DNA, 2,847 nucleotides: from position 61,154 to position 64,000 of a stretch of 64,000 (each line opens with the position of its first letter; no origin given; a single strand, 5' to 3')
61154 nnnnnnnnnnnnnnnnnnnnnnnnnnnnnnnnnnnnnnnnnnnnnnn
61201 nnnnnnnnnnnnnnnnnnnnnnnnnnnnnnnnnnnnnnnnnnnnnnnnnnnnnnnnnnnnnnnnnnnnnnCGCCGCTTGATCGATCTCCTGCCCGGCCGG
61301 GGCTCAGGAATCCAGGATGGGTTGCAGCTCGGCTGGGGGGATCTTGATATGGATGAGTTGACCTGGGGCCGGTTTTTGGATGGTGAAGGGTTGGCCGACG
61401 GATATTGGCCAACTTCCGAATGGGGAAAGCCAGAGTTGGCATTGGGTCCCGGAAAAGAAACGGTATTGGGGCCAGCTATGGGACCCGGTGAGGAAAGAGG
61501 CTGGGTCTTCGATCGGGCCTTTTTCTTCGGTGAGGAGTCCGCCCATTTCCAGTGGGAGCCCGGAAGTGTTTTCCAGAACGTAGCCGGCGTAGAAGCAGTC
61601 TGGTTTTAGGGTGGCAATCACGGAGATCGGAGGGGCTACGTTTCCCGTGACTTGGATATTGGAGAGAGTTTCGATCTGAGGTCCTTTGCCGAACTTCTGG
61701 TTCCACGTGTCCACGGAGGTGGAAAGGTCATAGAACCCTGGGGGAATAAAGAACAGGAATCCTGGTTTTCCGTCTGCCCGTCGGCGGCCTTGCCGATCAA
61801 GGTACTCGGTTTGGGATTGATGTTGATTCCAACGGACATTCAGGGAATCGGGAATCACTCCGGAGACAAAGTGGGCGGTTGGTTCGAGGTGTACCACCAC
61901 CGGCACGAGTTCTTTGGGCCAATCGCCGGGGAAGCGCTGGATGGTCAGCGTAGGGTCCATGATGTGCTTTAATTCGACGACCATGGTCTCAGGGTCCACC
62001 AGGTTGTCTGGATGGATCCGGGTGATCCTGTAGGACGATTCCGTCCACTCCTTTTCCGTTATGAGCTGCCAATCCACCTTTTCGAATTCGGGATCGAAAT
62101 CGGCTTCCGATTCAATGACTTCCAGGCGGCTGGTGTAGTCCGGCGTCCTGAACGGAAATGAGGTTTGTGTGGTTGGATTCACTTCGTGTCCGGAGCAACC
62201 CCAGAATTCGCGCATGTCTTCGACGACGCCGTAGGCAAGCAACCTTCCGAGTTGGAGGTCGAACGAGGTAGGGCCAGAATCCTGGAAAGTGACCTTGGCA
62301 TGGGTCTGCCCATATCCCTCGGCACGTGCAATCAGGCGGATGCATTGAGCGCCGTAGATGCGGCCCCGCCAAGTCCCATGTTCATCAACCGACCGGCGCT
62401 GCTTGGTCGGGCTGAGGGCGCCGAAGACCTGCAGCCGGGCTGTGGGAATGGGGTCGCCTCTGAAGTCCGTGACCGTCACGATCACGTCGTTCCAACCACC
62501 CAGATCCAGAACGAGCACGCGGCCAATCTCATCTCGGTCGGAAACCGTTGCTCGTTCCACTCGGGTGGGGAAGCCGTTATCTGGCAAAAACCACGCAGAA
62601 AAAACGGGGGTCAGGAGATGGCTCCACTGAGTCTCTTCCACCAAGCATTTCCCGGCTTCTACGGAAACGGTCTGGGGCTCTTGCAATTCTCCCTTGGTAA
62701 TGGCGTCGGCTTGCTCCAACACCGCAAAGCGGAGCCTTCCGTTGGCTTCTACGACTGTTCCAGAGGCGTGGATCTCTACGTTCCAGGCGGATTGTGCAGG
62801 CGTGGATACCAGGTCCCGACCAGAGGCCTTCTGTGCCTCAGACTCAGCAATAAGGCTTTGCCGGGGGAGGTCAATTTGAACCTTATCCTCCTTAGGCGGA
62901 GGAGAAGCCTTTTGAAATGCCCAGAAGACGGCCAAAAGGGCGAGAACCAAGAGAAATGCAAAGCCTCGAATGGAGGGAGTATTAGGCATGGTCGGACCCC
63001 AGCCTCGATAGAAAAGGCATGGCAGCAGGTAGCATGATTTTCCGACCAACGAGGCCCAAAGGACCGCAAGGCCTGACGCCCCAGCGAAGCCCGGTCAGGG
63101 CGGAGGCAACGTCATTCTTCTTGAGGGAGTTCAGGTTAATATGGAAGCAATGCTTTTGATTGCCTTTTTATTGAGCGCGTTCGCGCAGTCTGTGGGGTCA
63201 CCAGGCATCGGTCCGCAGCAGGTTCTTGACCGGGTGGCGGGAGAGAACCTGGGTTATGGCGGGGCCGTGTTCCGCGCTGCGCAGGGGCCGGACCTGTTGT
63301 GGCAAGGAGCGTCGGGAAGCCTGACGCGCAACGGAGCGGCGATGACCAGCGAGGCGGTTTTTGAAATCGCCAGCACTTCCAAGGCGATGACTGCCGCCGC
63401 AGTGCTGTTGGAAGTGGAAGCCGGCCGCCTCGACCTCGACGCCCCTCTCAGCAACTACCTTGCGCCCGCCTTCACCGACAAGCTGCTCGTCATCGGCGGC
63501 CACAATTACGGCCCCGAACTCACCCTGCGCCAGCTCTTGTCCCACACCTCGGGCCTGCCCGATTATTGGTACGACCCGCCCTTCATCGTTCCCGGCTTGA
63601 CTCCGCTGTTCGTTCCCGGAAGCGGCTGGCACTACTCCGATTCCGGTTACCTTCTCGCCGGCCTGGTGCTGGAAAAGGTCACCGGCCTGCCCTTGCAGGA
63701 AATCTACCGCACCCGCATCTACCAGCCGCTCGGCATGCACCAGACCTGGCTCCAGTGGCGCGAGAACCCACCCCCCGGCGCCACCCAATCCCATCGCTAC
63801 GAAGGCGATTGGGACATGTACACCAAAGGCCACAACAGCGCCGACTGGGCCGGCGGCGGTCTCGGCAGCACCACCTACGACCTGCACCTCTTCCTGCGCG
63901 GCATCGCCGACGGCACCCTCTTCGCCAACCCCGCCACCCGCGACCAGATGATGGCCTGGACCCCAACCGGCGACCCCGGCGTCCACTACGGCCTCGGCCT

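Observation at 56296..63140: Lower-G+C ~6.8 kb segment bracketed by an imperfect ~55-nt direct repeat: candidate integrated islet with no recognisable integrase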

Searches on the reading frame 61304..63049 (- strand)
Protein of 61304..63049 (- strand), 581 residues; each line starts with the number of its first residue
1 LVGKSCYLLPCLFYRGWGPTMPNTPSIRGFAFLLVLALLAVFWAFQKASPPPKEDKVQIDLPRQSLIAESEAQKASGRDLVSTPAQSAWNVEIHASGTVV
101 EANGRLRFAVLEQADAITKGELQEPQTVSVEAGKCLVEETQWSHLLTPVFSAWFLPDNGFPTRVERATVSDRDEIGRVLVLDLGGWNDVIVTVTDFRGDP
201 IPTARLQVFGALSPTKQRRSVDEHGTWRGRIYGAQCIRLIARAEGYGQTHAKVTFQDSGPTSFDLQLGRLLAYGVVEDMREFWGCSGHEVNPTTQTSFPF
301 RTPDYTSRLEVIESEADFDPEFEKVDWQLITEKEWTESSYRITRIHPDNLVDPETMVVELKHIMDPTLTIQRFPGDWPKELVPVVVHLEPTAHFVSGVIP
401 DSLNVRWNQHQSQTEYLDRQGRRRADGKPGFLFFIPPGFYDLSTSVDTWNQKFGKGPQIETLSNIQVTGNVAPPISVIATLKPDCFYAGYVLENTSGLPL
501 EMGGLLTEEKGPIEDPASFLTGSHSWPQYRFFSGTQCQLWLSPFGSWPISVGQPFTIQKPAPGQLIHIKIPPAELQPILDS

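Call 8: search_protein_families(library=pfam, proteins=[window:61304-63049:-], max_evalue=0.01)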
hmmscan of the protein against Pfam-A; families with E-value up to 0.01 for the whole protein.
window:61304-63049:- (581 aa): 1 family
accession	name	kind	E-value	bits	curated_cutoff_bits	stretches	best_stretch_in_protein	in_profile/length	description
PF13620.12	CarboxypepD_reg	-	2.3e-05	25.1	32.3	1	191-267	4-81/82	Carboxypeptidase regulatory-like domain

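Call 34: find_homologous_proteins(query=window:61304-62989:-, max_evalue=0.001)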
Query window:61304-62989:- (561 aa): 1 proteins with E <= 0.001 among 8000 candidates.
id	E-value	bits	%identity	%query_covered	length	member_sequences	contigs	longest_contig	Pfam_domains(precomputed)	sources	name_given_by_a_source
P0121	0.0e+0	1307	100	100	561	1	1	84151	PF13620.13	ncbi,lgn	-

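Call 35: find_encoding_contigs(protein=P0121, flank=10000, max_places=10)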
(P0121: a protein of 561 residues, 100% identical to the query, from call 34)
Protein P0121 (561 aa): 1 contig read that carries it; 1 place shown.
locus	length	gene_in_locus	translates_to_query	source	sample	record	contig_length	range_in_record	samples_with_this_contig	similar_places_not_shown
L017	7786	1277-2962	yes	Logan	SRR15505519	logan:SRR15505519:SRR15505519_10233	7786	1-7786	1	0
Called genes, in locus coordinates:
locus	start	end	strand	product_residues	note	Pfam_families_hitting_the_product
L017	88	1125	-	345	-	PF00144:Beta-lactamase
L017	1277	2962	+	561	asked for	PF13620:CarboxypepD_reg (faint)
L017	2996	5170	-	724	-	PF00069:Pkinase, PF07714:PK_Tyr_Ser-Thr, PF14531:Kinase-like (weak)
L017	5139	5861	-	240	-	PF08281:Sigma70_r4_2 (weak)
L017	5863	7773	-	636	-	PF00059:Lectin_C (weak)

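Call 42: search_protein_families(library=ncbifam, proteins=[window:61304-62989:-, L017:88-1125:-], max_evalue=0.01)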
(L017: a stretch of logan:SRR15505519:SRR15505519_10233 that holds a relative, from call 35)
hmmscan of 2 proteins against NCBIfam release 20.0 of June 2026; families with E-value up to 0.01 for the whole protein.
window:61304-62989:- (561 aa): 0 families

L017:88-1125:- (345 aa): 33 families (the best 25 are shown)
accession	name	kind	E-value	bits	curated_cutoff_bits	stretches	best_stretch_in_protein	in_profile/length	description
NF052559.1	MthAcHydAcmB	equivalog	2.5e-23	82.5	550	2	27-140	12-133/391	methyl acetate hydrolase AcmB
NF007943.0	PRK10662.1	equivalog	7.3e-13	47.9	266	2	157-269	177-284/380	D-alanyl-D-alanine-carboxypeptidase/endopeptidase AmpH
NF002968.0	PRK03642.1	equivalog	7.5e-12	44.8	385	1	157-202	195-240/432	penicillin binding protein PBP4B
NF009622.0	PRK13128.1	equivalog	6e-10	38.2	443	2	154-243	142-230/518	D-aminopeptidase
NF033569.1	blaLHK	exception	8.7e-08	31.5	850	1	65-213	80-223/390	LHK family class C beta-lactamase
NF045925.1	3-sucCA_synth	equivalog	2.7e-07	29.4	800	1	71-293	80-283/498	3-succinylated cholic acid synthase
NF033085.1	bla_class_C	equivalog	6.5e-07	28.5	415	1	64-208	46-189/356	class C beta-lactamase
NF033698.1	blaCSA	exception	7.2e-07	28.5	884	1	5-218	8-216/375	CSA family class C beta-lactamase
NF033700.1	blaCMA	exception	1e-06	28.1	887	1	5-206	8-204/375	CMA family class C beta-lactamase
NF033159.0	blaPAC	exception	2.2e-06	26.8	850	1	64-221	69-224/380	PAC family class C beta-lactamase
NF040478.1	blaLAQ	exception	3.5e-06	26.2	850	1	67-205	72-209/380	LAQ family class C beta-lactamase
NF033575.1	blaRHO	exception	8.3e-06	25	825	1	65-205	71-208/380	RHO family class C beta-lactamase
NF041663.1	ampC_Sliq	exception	1.8e-05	23.9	860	1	63-204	65-204/378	cephalosporin-hydrolyzing class C beta-lactamase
NF038269.1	lipase_LipE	equivalog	1.9e-05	24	750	1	67-141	81-146/407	lipase LipE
NF038366.1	blaSFDC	exception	3.8e-05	22.9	840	1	67-205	73-210/382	SFDC family class C beta-lactamase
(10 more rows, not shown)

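Call 65: search_protein_families(library=padloc, proteins=[window:61304-62989:-], max_evalue=0.001)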
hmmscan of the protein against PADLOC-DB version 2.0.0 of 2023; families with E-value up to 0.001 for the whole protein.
window:61304-62989:- (561 aa): 0 families

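Call 83: search_protein_representatives(protein=window:61304-62989:-)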
Query: 561 residues. Proteins with E-value up to 0.001 (for the whole library): 21; up to 1e-10: 14; up to 1e-30: 11. The best 21 are listed.
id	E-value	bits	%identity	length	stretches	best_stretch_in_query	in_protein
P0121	0.0e+00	1307.3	100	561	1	1-561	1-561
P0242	3.5e-121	421.9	43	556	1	44-558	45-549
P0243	5.2e-118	411.5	39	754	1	38-559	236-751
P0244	2.5e-117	409.2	42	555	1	41-559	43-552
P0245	1.1e-93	331.2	35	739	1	11-560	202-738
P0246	5.2e-74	266.2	36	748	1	73-556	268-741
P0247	7.8e-55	202.9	32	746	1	57-523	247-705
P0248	3.1e-51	191.0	31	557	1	13-549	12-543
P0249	8.9e-50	186.2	32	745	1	71-553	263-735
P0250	1.6e-49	185.3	29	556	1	32-550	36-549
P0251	1.3e-43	165.9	29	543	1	55-551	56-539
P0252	9.7e-19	83.7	23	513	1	99-548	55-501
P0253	1.1e-14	70.4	27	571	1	133-512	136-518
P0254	4.3e-12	61.8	27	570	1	21-516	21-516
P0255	6.3e-08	48.0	26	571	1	159-513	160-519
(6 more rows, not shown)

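Call 84: predict_structure(protein=window:61304-62989:-)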
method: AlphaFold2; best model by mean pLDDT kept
length: 561 residues; sequences in the alignment: 1
mean_pLDDT: 35.7   pTM: 0.25
mean pLDDT of the five models: 35.7, 30.8, 30.5, 29.4, 27.7
residues with pLDDT >= 90: 0; 70-90: 19; 50-70: 41; < 50: 501
segments of 3 or more residues with pLDDT < 50: 32-166, 188-198, 203-205, 210-231, 240-561
pLDDT, mean of each block of 10 residues (from residue 1): 65 85 64 38 28 29 31 35 36 41 42 28 23 25 33 36 49 55 50 40 51 43 45 51 38 24 23 26 22 27 25 28 27 28 32 36 33 32 28 27 29 28 33 27 24 30 32 31 33 30 29 37 37 38 36 44 37
secondary structure, 60 per line:
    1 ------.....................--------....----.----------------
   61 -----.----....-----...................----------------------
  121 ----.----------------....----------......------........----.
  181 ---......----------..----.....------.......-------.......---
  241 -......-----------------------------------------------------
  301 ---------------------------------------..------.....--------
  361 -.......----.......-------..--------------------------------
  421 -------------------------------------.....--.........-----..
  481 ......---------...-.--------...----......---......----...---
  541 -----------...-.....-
elements in order: H7-27 E36-39 E71-74 H80-98 E142-145 E156-161 E168-175 E184-189 E206-210 E217-223 E231-237 E242-247 E348-352 E362-368 E373-379 E458-462 E465-473 E479-486 E509-511 E516-521 E525-530 E535-537 H556-560

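Call 85: find_encoding_contigs(protein=P0242, flank=8000, max_places=3)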
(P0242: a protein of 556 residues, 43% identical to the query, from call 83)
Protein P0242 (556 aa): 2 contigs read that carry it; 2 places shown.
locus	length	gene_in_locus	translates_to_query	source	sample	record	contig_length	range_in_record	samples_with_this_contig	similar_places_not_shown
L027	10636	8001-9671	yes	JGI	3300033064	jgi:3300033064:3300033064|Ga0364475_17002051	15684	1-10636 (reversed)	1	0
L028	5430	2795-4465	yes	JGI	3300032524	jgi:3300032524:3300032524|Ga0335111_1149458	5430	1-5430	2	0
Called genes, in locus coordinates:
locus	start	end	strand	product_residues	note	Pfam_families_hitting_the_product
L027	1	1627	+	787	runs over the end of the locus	-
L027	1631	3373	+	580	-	PF01839:FG-GAP (faint), PF13517:FG-GAP_3 (faint)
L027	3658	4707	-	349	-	PF13565:HTH_32 (faint), PF13276:HTH_21 (weak), PF13683:rve_3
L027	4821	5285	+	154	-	-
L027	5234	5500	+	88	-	PF01939:NucS_C (weak)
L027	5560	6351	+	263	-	-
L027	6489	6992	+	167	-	-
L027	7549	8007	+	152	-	-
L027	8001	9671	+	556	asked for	PF13620:CarboxypepD_reg (faint)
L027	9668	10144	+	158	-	-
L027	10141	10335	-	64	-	-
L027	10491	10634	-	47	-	?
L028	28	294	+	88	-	PF01939:NucS_C (weak)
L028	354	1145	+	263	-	-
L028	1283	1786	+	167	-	-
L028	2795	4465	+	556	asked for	PF13620:CarboxypepD_reg (faint)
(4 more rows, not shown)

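Call 96: predict_structure(alignment_id=A1)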
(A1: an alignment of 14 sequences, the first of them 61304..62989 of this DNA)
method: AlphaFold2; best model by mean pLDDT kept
length: 561 residues; sequences in the alignment: 14
mean_pLDDT: 80.5   pTM: 0.73
mean pLDDT of the five models: 80.5, 80.4, 79.2, 78.4, 77.7
residues with pLDDT >= 90: 217; 70-90: 237; 50-70: 58; < 50: 49
segments of 3 or more residues with pLDDT < 50: 1-4, 28-66, 95-100
pLDDT, mean of each block of 10 residues (from residue 1): 56 84 61 34 25 28 52 93 89 51 78 90 79 89 90 82 93 94 89 76 94 89 89 80 93 92 87 58 75 87 89 80 91 92 91 90 93 89 92 75 84 93 88 88 88 86 93 86 81 57 73 89 81 88 89 82 73
secondary structure, 60 per line:
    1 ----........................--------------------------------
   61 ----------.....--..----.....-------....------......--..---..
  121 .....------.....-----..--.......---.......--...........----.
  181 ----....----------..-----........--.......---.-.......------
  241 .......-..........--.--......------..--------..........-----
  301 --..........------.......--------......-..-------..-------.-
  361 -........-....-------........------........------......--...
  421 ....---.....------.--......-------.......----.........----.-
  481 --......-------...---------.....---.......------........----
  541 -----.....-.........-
elements in order: H5-28 E71-75 E84-88 H96-99 E106-111 H119-125 E132-136 E146-152 E156-162 E165-175 E185-188 E206-213 E216-222 E228-234 E241-247 E249-258 E264-269 H286-295 E303-312 E319-325 E334-339 E362-369 E382-389 E396-403 E410-415 E418-424 H428-432 E442-447 E455-461 E466-474 E483-488 E508-512 E516-522 E529-536 E546-550 H552-560

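Call 98: fold_search(model_id=the predicted structure, library=pdb)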
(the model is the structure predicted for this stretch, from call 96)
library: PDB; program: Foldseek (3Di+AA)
matches with E <= 10: 774; with E <= 0.001: 33
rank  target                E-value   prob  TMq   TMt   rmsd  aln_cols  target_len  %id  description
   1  6fwv_A                3.5e-09  1.00  0.15  0.16  32.4       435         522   10  The Bacillus anthracis TIE protein (released 2018-08-08)
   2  6fwv_B                9.9e-09  1.00  0.15  0.16  32.3       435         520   10  The Bacillus anthracis TIE protein (released 2018-08-08)
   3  3rkp_B                2.7e-08  1.00  0.14  0.21  25.4       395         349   10  Crystal structure of BcpA*(D312A), the major pilin subunit of Bacillus cereus (released 2012-05-30)
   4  3kpt_B                2.5e-07  1.00  0.12  0.18  25.7       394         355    9  Crystal structure of BcpA, the major pilin subunit of Bacillus cereus (released 2009-11-24)
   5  8f70                  5.2e-06  0.82  0.10  0.10  38.1       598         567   10  Identification of an Immunodominant region on a Group A Streptococcus T-antigen Reveals Temperature-Dependent Motion in  (released 2023-03-08)
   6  4oq1                  7.5e-06  1.00  0.17  0.24  17.3       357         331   10  Structure of the Streptococcal ancillary pilin (released 2014-04-23)
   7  8fia_A                1.8e-05  0.96  0.13  0.05  23.8       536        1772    7  The structure of fly Teneurin self assembly (released 2023-05-03)
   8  8qox_B                4.2e-05  0.99  0.15  0.18  22.3       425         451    9  Two-component assembly of SlaA and SlaB S-layer proteins of Sulfolobus acidocaldarius (released 2024-02-21)
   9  2nsm                  7.5e-05  1.00  0.13  0.18   7.0       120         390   16  Crystal structure of the human carboxypeptidase N (Kininase I) catalytic domain (released 2007-04-24)
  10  7bam_A                8.3e-05  0.84  0.13  0.04  23.5       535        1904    7  human Teneurin4 WT C2 (released 2021-12-01)
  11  8wxd_A                8.3e-05  0.54  0.10  0.13  26.3       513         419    7  Crystal Structure of shaft pilin PilA from Streptococcus sanguinis (released 2025-05-07)
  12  6m48_A                1.4e-04  0.75  0.13  0.10  30.9       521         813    9  Crystal structure of pilus adhesin, SpaC from Lactobacillus rhamnosus GG - P21212 form (released 2020-07-29)
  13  4fl4_I                1.5e-04  0.91  0.13  0.21  22.9       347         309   12  Scaffoldin conformation and dynamics revealed by a ternary complex from the Clostridium thermocellum cellulosome (released 2012-06-27)
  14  1e07                  1.7e-04  0.23  0.08  0.07  62.1       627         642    9  Model of human carcinoembryonic antigen by homology modelling and curve-fitting to experimental solution scattering data (released 2000-07-04)
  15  4fl4_L                1.8e-04  0.91  0.12  0.20  23.5       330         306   11  Scaffoldin conformation and dynamics revealed by a ternary complex from the Clostridium thermocellum cellulosome (released 2012-06-27)
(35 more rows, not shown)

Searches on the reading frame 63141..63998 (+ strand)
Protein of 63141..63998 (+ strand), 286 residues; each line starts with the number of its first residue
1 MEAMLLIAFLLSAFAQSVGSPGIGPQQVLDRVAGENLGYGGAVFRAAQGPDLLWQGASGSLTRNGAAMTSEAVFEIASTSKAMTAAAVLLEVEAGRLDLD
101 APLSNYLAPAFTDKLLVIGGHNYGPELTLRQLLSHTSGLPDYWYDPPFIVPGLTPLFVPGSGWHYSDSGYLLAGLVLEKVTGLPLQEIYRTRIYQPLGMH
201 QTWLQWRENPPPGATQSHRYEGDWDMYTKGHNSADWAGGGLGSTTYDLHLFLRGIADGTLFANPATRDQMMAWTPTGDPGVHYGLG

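Call 8: search_protein_families(library=pfam, proteins=[window:63141-63998:+], max_evalue=0.01)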
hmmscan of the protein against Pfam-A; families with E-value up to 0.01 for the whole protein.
window:63141-63998:+ (286 aa): 2 families
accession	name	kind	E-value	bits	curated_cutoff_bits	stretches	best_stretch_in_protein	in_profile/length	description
PF00144.29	Beta-lactamase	-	1.5e-49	169.4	27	1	39-279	14-258/329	Beta-lactamase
PF13354.11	Beta-lactamase2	-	3.9e-06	26.8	22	1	63-134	10-80/214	Beta-lactamase enzyme family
